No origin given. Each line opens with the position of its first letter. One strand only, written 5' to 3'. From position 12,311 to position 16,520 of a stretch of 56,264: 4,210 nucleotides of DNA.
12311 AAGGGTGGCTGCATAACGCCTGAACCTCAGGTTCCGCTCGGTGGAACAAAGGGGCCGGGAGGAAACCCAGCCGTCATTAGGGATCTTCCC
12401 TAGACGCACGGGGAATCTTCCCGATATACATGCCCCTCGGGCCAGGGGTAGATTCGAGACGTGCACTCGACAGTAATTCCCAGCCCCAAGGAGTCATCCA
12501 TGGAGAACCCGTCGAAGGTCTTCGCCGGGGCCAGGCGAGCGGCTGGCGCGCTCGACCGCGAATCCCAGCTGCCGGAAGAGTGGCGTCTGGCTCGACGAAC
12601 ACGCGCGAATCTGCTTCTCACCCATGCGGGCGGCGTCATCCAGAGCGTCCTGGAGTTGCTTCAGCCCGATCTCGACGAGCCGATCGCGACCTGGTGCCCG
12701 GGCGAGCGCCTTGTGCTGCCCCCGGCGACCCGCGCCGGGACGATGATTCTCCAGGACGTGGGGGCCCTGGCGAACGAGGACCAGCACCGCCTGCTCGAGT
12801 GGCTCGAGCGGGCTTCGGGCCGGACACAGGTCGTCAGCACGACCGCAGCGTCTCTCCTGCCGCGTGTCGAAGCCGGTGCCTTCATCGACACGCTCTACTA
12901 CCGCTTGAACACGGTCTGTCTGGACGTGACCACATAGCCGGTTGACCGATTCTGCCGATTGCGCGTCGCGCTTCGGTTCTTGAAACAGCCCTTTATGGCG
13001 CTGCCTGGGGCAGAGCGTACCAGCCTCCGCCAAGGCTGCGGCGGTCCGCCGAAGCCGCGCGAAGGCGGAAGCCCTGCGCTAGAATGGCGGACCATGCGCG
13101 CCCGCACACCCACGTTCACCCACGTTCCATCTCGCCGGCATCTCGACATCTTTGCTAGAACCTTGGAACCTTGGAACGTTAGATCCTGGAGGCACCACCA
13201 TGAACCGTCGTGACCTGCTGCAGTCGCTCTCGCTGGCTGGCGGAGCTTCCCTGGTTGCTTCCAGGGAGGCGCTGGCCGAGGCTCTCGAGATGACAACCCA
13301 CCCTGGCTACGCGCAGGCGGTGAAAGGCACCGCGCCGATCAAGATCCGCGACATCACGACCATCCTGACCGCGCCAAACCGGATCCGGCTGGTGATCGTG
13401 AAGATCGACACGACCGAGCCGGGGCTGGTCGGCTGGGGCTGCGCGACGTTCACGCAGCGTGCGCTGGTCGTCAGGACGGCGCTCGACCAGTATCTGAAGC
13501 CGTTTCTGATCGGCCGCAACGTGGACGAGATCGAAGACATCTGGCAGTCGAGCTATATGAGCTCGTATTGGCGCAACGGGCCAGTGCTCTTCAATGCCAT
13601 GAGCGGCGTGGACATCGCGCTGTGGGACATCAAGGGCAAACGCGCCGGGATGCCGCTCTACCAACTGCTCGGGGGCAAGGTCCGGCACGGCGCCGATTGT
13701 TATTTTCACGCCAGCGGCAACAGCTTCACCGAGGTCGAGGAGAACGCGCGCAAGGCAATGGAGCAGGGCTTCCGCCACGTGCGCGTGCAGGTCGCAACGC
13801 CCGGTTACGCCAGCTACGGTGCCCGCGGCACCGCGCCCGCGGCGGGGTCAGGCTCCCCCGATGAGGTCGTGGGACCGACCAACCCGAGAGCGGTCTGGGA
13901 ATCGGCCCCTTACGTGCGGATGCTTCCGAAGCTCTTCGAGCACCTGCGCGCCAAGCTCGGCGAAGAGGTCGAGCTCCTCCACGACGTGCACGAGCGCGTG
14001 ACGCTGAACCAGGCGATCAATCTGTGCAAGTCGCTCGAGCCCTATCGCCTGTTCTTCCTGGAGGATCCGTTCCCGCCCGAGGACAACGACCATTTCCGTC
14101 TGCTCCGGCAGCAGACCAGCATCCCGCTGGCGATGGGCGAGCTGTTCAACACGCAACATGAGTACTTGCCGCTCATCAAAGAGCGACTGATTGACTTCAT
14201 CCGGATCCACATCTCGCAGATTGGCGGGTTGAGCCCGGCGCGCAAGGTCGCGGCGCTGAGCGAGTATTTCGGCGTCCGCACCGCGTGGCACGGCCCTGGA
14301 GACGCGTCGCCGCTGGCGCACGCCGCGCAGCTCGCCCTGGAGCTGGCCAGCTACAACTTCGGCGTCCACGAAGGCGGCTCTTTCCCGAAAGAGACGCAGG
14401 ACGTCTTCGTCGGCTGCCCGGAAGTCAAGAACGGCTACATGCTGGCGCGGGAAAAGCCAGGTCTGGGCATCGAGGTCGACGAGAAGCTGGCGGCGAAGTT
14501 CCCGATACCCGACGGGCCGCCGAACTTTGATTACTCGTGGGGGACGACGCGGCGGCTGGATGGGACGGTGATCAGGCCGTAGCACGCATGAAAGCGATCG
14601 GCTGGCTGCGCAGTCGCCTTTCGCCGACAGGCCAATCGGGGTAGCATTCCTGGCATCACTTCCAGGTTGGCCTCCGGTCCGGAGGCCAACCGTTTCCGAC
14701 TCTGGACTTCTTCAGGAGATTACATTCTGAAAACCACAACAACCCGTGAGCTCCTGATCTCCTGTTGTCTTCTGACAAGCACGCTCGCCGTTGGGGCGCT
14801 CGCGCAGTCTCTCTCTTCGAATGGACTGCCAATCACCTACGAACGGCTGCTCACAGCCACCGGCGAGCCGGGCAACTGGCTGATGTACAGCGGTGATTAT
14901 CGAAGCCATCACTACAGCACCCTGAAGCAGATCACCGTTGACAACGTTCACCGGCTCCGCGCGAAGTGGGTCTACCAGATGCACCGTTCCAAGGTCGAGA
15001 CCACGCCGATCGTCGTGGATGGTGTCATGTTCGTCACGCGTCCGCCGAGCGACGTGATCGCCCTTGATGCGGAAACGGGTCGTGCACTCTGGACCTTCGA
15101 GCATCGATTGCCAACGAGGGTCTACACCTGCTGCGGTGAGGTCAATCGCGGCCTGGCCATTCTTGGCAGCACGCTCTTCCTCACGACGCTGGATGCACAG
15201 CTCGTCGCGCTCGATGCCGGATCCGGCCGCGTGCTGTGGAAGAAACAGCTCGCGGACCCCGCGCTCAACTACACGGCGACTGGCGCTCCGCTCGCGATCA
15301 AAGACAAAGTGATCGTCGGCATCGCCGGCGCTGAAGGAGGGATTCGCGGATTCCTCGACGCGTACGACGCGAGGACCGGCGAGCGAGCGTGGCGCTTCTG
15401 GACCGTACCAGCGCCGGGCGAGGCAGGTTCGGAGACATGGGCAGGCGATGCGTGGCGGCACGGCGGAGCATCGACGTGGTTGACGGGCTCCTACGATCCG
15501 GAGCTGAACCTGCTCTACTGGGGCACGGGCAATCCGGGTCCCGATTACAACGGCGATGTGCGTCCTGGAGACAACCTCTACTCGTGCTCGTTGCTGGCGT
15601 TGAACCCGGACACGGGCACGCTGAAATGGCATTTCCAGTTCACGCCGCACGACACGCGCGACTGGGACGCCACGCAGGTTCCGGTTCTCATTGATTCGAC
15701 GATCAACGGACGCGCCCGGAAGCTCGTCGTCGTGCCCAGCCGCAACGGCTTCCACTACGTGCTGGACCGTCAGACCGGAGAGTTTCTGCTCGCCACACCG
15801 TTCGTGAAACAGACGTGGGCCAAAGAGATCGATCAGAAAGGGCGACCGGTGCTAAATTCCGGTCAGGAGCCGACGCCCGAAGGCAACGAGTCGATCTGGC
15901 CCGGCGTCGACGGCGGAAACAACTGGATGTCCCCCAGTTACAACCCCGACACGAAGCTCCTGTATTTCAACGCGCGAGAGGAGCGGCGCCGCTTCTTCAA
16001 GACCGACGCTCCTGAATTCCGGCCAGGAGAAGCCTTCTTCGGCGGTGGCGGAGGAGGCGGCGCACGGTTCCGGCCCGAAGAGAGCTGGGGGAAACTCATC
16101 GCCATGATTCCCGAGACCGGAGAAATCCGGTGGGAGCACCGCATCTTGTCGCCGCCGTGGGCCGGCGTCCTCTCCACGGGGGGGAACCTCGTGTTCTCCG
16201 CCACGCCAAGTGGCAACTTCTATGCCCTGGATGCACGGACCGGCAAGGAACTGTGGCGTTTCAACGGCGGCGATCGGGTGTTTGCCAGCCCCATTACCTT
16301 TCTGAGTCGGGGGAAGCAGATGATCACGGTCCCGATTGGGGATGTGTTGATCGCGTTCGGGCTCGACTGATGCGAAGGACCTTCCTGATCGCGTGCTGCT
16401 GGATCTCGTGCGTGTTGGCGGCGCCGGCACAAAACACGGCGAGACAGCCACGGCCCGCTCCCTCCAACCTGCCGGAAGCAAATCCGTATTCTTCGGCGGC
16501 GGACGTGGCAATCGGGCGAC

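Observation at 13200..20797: Cluster of exported enzymes that together would form a periplasmic oxidative (non-phosphorylative) sugar-acid pathway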

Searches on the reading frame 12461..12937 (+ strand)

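Call 49: search_protein_families(library=pfam, proteins=[window:12461-12937:+], max_evalue=0.001)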
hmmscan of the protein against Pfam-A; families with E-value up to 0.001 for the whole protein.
window:12461-12937:+ (158 aa): 2 families
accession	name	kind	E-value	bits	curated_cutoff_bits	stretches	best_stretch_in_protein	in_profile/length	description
PF14532.12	Sigma54_activ_2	-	5.3e-09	36.9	25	1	91-157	69-136/138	Sigma-54 interaction domain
PF00158.32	Sigma54_activat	-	1.3e-05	25.4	20.2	1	91-153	93-166/168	Sigma-54 interaction domain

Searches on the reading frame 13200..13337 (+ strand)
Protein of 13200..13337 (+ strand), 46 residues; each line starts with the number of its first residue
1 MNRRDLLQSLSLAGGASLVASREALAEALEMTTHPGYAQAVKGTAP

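Call 51: search_protein_families(library=pfam, proteins=[window:13200-13337:+], max_evalue=10)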
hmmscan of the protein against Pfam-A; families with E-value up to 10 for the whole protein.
seq(46 aa): 1 family
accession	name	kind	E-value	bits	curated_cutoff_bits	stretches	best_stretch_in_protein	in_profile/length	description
PF10518.14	TAT_signal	-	0.029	14.8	22.7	1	1-20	2-21/21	TAT (twin-arginine translocation) pathway signal sequence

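Call 52: search_protein_families(library=ncbifam, proteins=[window:13200-13337:+], max_evalue=10)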
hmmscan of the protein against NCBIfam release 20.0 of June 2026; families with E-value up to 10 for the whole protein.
seq(46 aa): 2 families
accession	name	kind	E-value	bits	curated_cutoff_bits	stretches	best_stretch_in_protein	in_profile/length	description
TIGR01409.1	TAT_signal_seq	domain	0.018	15.4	16.7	1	2-23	2-26/29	twin-arginine translocation signal domain-containing protein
TIGR02811.1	formate_TAT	hypoth_equivalog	0.11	12.9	48.45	1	1-34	9-45/66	formate dehydrogenase region TAT target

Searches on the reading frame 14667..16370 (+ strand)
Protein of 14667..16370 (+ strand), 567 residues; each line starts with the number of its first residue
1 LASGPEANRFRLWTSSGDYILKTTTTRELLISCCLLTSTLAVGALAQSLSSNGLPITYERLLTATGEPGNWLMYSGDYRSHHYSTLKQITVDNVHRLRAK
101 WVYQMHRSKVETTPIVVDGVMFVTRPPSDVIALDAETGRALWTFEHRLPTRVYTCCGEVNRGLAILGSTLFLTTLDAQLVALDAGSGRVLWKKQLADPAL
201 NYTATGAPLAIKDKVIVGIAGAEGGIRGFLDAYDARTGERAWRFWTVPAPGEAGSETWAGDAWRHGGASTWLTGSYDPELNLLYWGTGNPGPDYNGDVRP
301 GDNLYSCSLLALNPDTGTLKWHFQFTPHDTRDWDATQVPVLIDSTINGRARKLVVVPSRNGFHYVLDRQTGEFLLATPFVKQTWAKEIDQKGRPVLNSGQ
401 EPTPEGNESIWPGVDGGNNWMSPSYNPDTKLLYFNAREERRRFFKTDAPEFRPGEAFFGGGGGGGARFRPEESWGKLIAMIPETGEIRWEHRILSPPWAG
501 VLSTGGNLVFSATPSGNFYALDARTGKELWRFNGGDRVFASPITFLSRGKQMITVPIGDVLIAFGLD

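Call 3: search_protein_families(library=pfam, proteins=[window:14667-16370:+], max_evalue=0.001)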
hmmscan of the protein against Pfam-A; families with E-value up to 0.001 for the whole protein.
window:14667-16370:+ (567 aa): 3 families
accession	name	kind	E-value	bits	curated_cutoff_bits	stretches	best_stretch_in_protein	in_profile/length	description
PF01011.28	PQQ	-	2e-85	288.1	26.7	2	71-374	1-335/595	Glucose/ethanol/alcohol dehydrogenase, beta-propeller domain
PF13360.13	PQQ_2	-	2e-28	100.1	27.6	3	129-247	4-102/233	Outer membrane protein assembly factor BamB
PF13570.13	Beta-prop_ACSF4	-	4e-17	63.1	133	2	475-547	155-225/329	Beta-alanine-activating enzyme, beta-propeller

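Call 4: search_protein_families(library=ncbifam, proteins=[window:14667-16370:+], max_evalue=0.001)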
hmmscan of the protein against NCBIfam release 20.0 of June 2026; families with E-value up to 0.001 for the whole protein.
window:14667-16370:+ (567 aa): 7 families
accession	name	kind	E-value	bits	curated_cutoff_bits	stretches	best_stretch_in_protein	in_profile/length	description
TIGR03075.1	PQQ_enz_alc_DH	subfamily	7.1e-166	552.9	480.05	1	56-558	6-527/530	PQQ-dependent dehydrogenase, methanol/ethanol family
TIGR04528.1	acido_non_PQQ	subfamily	3.8e-159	530.6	650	1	70-566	5-493/493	acido-empty-quinoprotein group A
TIGR03074.1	PQQ_membr_DH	subfamily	1.2e-56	192.1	832.65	2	64-376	150-503/783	membrane-bound PQQ-dependent dehydrogenase, glucose/quinate/shikimate family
TIGR03300.1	assembly_YfgL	equivalog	7e-25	87.5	285.2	2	100-245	43-172/377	outer membrane protein assembly factor BamB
NF008351.0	PRK11138.1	equivalog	7.3e-17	60.9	423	1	113-244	64-186/394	outer membrane protein assembly factor BamB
NF041516.1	PA2928_fam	subfamily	7.3e-09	35.4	70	0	477-531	71-126/376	PA2928 family protein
NF053615.1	SerThrKinAfsKStmc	equivalog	1.9e-08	33.5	1300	1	109-246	565-692/809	protein serine/threonine kinase AfsK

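Call 6: search_solved_structures(query=window:14667-16370:+, show_alignments=2, max_evalue=1e-20)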
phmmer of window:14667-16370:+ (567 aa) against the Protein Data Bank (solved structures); distinct sequences matched with E-value up to 1e-20: 26.
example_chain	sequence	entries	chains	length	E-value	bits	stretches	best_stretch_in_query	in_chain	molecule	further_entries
6zcv_A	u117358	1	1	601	1.4e-113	383.6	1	57-557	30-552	Quinoprotein ethanol dehydrogenase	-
6zcw_A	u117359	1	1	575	1.5e-112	380.2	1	78-557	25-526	Quinoprotein ethanol dehydrogenase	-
1kv9_A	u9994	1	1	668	3.1e-107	362.6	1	63-558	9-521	TYPE II QUINOHEMOPROTEIN ALCOHOL DEHYDROGENASE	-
1yiq_A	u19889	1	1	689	1.1e-102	347.5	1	59-557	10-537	Quinohemoprotein alcohol dehydrogenase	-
1flg_A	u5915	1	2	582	7.6e-95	321.7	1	56-558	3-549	PROTEIN (QUINOPROTEIN ETHANOL DEHYDROGENASE)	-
6dam_A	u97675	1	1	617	3.8e-94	319.4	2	240-557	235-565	Lanthanide-dependent methanol dehydrogenase XoxF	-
1kb0_A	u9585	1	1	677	2.7e-93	316.6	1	69-558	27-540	quinohemoprotein alcohol dehydrogenase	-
4mae_A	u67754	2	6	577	2.3e-92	313.5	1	61-554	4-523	Methanol dehydrogenase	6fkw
8gy2_A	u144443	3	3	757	1.5e-87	297.6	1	24-438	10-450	Alcohol dehydrogenase (quinone), dehydrogenase subunit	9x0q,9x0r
6oc5_A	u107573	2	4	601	4.9e-84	286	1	45-556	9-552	Lanthanide-dependent methanol dehydrogenase XoxF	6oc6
4tqo_B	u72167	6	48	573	1.3e-83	284.6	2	254-556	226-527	Methanol dehydrogenase protein, large subunit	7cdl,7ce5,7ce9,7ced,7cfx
9ism_A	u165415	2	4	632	3.4e-78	266.7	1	37-557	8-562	Methanol dehydrogenase, alpha subunit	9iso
5xm3_A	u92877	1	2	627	6.9e-78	265.7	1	41-558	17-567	Glucose dehydrogenase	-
1h4i_A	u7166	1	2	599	1.5e-76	261.3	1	61-557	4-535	METHANOL DEHYDROGENASE SUBUNIT 1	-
2d0v_A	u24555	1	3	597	2.5e-76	260.5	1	60-557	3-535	methanol dehydrogenase large subunit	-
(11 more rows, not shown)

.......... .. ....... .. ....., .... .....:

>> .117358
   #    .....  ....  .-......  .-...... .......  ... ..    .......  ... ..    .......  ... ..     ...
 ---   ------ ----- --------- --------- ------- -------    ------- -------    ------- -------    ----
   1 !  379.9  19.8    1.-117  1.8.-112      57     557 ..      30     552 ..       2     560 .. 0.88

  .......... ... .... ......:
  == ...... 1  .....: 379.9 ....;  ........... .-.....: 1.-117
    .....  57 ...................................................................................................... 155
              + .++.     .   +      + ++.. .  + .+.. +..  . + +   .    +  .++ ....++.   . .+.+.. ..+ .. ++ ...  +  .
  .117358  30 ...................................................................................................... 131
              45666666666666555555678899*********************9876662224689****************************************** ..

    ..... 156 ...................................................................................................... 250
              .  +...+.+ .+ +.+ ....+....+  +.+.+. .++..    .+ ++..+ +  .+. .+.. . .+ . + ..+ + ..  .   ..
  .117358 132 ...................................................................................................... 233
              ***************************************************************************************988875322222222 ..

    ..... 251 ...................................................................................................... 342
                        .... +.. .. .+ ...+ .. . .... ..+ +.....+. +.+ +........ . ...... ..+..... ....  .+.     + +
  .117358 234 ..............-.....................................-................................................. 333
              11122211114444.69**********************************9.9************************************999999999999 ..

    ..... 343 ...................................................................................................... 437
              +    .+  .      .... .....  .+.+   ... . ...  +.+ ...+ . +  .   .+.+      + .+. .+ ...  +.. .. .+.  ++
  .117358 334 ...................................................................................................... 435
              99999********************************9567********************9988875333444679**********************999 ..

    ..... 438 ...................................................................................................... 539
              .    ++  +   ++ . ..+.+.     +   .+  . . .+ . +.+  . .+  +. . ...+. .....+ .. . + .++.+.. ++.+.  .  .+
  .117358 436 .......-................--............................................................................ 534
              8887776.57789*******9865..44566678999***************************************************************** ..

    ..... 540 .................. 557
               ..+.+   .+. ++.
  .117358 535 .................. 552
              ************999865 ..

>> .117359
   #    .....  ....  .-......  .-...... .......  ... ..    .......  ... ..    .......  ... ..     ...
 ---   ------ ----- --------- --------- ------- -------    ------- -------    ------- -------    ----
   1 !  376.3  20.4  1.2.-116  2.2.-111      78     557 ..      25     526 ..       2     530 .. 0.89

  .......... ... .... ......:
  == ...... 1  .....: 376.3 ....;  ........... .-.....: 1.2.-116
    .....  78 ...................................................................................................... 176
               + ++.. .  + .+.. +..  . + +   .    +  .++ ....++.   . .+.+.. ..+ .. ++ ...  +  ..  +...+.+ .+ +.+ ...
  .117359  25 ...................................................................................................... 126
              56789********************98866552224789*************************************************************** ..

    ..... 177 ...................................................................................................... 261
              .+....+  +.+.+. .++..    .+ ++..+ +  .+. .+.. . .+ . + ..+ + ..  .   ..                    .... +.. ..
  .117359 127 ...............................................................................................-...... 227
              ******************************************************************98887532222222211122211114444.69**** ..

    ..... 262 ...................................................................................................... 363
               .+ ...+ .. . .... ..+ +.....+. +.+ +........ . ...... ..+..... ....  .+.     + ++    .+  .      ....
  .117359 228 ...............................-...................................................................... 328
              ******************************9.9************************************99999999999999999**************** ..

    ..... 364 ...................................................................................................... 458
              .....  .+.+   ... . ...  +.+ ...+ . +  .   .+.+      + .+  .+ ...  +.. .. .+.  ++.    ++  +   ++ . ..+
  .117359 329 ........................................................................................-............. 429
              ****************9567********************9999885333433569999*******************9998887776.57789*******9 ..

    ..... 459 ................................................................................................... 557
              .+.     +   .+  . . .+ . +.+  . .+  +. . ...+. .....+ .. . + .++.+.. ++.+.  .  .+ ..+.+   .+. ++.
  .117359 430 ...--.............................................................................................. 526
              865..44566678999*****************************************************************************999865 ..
